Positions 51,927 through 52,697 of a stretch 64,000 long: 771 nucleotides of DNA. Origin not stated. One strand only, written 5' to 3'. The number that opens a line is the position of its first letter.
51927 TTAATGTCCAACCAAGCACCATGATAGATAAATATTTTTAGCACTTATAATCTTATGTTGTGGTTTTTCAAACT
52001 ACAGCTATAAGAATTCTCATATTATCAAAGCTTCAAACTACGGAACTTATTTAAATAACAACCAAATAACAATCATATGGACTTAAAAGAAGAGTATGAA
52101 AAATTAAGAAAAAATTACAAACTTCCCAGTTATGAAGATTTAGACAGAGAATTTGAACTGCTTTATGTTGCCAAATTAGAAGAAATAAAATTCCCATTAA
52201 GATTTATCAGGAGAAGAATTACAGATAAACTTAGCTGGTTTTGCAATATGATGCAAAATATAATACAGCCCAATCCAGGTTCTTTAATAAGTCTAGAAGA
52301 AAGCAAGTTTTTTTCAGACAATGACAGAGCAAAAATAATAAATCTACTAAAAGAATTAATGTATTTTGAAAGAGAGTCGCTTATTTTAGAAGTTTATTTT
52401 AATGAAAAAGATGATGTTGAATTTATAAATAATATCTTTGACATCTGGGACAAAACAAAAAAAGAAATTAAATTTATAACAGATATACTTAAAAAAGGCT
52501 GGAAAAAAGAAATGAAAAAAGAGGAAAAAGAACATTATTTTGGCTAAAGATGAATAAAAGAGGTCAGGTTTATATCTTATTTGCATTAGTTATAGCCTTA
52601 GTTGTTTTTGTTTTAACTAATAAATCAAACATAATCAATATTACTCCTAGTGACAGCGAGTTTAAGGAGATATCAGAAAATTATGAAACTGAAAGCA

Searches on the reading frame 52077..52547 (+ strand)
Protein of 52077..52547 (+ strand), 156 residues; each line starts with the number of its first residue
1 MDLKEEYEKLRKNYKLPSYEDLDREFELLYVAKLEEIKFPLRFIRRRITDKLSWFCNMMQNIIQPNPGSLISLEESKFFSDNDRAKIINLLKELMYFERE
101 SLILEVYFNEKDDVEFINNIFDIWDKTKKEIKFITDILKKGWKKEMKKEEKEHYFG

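Call 9: search_protein_families(library=pfam, proteins=[window:52077-52547:+], max_evalue=0.1)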
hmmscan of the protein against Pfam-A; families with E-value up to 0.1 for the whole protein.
window:52077-52547:+ (156 aa): 1 family
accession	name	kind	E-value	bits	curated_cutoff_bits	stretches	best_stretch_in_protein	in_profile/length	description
PF08855.15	DUF1825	-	0.079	13.3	25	1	3-49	16-60/103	Domain of unknown function (DUF1825)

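Call 39: search_protein_families(library=ncbifam, proteins=[window:52077-52547:+], max_evalue=0.1)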
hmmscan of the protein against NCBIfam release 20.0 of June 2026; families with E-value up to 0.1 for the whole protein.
window:52077-52547:+ (156 aa): 0 families
